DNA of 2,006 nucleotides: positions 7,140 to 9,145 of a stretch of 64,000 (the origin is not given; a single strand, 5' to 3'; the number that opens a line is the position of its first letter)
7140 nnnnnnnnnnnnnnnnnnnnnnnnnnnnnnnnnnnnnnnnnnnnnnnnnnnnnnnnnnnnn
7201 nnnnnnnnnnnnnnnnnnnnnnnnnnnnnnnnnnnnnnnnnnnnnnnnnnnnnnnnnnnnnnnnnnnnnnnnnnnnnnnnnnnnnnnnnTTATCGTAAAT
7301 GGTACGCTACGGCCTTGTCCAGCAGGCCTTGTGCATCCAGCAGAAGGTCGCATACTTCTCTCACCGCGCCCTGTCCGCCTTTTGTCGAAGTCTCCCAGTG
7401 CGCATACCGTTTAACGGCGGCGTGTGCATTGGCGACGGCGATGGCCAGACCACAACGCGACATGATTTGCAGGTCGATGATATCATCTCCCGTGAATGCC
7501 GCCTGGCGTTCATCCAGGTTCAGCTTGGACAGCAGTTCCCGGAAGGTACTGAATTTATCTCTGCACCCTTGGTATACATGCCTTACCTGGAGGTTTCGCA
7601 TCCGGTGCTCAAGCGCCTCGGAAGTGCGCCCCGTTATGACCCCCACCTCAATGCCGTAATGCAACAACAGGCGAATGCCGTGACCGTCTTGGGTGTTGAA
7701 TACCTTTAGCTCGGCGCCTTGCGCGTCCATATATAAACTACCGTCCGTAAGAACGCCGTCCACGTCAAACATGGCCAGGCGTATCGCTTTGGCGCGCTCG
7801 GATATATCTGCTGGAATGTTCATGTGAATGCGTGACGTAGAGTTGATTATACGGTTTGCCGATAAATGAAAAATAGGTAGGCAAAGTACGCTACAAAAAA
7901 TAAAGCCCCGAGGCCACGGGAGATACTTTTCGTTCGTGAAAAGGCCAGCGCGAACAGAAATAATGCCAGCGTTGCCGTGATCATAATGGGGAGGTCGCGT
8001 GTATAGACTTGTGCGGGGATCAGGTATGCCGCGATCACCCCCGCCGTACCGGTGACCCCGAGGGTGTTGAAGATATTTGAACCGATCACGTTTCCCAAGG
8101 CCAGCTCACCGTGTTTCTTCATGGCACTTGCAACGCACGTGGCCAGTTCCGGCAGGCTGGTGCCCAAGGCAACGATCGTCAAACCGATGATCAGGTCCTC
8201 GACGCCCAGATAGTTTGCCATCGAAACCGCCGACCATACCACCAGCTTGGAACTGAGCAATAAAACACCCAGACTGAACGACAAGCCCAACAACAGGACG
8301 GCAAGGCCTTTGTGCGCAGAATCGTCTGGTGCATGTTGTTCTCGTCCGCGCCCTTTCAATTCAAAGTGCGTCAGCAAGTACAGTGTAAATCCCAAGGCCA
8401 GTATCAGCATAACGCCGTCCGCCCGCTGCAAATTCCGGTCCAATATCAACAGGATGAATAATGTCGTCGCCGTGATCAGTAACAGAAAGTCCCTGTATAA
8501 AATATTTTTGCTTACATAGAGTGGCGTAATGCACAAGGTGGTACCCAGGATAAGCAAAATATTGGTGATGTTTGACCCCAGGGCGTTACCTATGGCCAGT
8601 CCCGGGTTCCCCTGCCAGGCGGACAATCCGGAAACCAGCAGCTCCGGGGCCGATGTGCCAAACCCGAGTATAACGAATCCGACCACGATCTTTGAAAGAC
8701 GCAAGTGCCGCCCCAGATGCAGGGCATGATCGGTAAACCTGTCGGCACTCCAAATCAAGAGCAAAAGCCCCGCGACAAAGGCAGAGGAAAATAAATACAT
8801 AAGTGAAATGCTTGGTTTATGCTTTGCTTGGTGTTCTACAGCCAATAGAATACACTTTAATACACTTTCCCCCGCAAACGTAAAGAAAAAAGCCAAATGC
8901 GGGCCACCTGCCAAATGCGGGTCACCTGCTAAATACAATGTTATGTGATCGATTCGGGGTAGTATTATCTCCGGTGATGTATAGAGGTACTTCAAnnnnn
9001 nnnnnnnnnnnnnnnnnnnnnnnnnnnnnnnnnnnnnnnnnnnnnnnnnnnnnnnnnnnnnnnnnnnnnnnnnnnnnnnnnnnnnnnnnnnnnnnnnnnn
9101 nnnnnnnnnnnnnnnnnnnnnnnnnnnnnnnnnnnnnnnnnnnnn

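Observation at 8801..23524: About 14.7-kb accessory island inserted into a conserved yrbG - kds/lpt/rpoN core locus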

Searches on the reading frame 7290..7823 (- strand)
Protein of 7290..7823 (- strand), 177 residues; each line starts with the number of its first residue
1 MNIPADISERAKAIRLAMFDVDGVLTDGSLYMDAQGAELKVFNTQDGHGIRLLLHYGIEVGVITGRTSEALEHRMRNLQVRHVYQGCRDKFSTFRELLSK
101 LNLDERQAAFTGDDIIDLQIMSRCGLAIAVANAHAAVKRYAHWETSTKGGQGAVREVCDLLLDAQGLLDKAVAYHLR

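Call 4: search_protein_families(library=ncbifam, proteins=[window:7290-7823:-], max_evalue=0.001)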
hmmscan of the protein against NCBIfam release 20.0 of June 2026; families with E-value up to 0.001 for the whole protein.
window:7290-7823:- (177 aa): 10 families
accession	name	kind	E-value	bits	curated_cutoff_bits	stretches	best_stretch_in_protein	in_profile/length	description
NF007019.0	PRK09484.1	equivalog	3.1e-63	212.8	208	1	3-171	14-182/187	3-deoxy-manno-octulosonate-8-phosphatase KdsC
TIGR01670.1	KdsC-phosphatas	subfamily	1.3e-52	177.9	106.95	1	14-165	1-152/154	3-deoxy-D-manno-octulosonate 8-phosphate phosphatase, YrbI family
TIGR02726.1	phenyl_P_delta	equivalog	7.5e-41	140.1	281.95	1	9-172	2-165/169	phenylphosphate carboxylase subunit delta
NF058599.1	KDN-9-PPhBT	equivalog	2.2e-38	131.9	180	1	14-162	2-150/152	3-deoxy-D-glycero-D-galacto-nonulopyranosonate 9-phosphatase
TIGR01662.1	HAD-SF-IIIA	subfamily_domain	4.4e-13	49.5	44.6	1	15-131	1-139/141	HAD-IIIA family hydrolase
NF002245.0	PRK01158.1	equivalog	2.6e-10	40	198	1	82-157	150-225/233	phosphoglycolate phosphatase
TIGR01487.1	Pglycolate_arch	equivalog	3.4e-09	36.9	122.75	1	82-154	140-212/215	phosphoglycolate phosphatase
TIGR00099.1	Cof-subfamily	subfamily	1.3e-06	28.3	137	1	90-147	189-246/256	Cof-type HAD-IIB family hydrolase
NF007806.0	PRK10513.1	equivalog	0.0001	21.8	273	1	89-154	196-261/270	sugar-phosphatase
NF045966.1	YcsE_rel_Pase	equivalog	0.00061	19.3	220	0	89-142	191-244/265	YcsE-related riboflavin metabolism phosphatase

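Call 12: find_encoding_contigs(protein=window:7290-7823:-, flank=10000, max_places=6)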
Protein window:7290-7823:- (177 aa): no gene with exactly this product is on record in the collection.

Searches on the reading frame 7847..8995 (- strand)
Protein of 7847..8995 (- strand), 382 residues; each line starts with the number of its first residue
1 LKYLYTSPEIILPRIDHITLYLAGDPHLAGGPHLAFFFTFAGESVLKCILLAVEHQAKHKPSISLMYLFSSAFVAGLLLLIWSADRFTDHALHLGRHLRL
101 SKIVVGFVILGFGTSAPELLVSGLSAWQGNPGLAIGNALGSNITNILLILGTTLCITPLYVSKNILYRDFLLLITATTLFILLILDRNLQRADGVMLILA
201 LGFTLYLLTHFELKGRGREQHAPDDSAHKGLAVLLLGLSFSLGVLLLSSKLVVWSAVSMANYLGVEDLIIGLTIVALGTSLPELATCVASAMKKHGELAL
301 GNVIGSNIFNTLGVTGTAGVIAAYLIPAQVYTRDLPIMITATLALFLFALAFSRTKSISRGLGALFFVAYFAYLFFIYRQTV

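Call 4: search_protein_families(library=ncbifam, proteins=[window:7847-8995:-], max_evalue=0.001)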
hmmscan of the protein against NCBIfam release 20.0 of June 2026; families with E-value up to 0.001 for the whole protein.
window:7847-8995:- (382 aa): 7 families
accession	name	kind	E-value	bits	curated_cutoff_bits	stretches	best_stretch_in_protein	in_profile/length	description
NF008005.0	PRK10734.1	equivalog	2.8e-67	227.2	432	1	66-379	1-318/325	calcium/sodium antiporter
TIGR00367.1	TIGR00367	hypoth_equivalog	7.2e-66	222.4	179.65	1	71-373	6-312/312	calcium/sodium antiporter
TIGR00927.1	2A1904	subfamily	2.5e-15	55.3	710.1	2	246-374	1059-1192/1209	K+-dependent Na+/Ca+ exchanger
TIGR00845.1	caca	equivalog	8.3e-12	43.7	679.85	2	256-324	770-839/921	sodium/calcium exchanger 1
TIGR00846.1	caca2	superfamily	8.1e-06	24.9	317.45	1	235-375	230-369/372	calcium/proton exchanger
TIGR00378.1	cax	equivalog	9.6e-06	25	211.15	1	222-331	196-302/349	calcium/proton exchanger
NF042915.1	MAB_1171c_fam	subfamily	3.7e-05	22.9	100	0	171-328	69-229/362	MAB_1171c family putative transporter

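Call 18: find_related_loci(query=window:7850-8800:-, collection=genome_contigs, flank=10000)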
Query seq(317 aa) (317 aa) in genome_contigs; peptide patterns used: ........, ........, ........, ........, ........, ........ (x = any residue, [..] = any of these).
278 stretches matched a pattern; 125 encode a relative of the query (tblastn E <= 1e-3); the best 80 are kept; 80 distinct loci.
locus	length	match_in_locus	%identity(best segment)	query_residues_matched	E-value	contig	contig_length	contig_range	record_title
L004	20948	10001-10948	75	1-317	2e-147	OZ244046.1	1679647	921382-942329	MAG: Gammaproteobacteria bacterium isolate ff55764a-aadf-4709-b722-887e21b4041b genome assembly, chromosome: 1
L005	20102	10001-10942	67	1-315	4e-133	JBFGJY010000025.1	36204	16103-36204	MAG: Gammaproteobacteria bacterium isolate Mix_sand03.2021.01.D.33 k141_373514_length_36204_cov_15.6584, whole genome sh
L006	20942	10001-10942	62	1-315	5e-115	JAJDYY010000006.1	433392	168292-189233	MAG: Gammaproteobacteria bacterium isolate jk18x34bins.59 k141_187261, whole genome shotgun sequence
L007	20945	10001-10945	59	1-316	5e-113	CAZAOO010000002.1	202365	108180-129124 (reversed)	MAG TPA_asm: uncultured Thiotrichales bacterium isolate SRP072547_co1_206 genome assembly, contig: NODE_11_length_202365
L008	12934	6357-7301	59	1-316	4e-113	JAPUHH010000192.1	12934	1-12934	MAG: Gammaproteobacteria bacterium isolate KW1-S05_58 KW1-S05_58_cg192, whole genome shotgun sequence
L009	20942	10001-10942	59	1-315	1e-112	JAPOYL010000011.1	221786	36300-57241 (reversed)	MAG: Gammaproteobacteria bacterium isolate COS4_bin_31 NODE_40_length_221786_cov_9.76017, whole genome shotgun sequence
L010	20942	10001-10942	61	1-315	5e-111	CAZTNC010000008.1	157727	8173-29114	MAG TPA_asm: uncultured Thiotrichales bacterium isolate SRP338948_co1_120 genome assembly, contig: k141_412171, whole ge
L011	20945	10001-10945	60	1-316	6e-111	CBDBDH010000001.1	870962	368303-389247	MAG: Gammaproteobacteria bacterium isolate e89fa625-5021-4a9b-bfd5-acc89245cacc genome assembly, contig: contig_1, whole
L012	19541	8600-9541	59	1-316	4e-111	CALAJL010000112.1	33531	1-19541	MAG: uncultured Gammaproteobacteria bacterium isolate L1_Bin_METABAT__212_1 genome assembly, contig: c_000000074768, who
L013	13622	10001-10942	59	1-315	5e-111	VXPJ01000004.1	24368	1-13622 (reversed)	MAG: Proteobacteria bacterium isolate SB0662_bin_53 NODE_1970_length_24368_cov_25.250442, whole genome shotgun sequence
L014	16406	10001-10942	61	1-315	2e-110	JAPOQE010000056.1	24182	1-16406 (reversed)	MAG: Gammaproteobacteria bacterium isolate APA_bin_76 c_000000206645, whole genome shotgun sequence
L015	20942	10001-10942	60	1-315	2e-109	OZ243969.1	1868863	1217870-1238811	MAG: Gammaproteobacteria bacterium isolate 9d7049a9-63ed-4b9d-8f30-7360124962fc genome assembly, chromosome: 1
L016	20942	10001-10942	60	1-315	8e-109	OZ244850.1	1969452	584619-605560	MAG: Gammaproteobacteria bacterium isolate ed37e13b-53fa-493c-b8f4-17445a644a29 genome assembly, chromosome: 1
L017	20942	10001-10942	60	1-315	2e-106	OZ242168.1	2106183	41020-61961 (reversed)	MAG: Gammaproteobacteria bacterium isolate b8ff562c-44dd-40bc-8c1c-884215fd9d6e genome assembly, chromosome: 1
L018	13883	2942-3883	60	1-315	3e-105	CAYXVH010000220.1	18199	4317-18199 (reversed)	MAG TPA_asm: uncultured Thiotrichales bacterium isolate binchicken_co231_196 genome assembly, contig: k141_2507626, whol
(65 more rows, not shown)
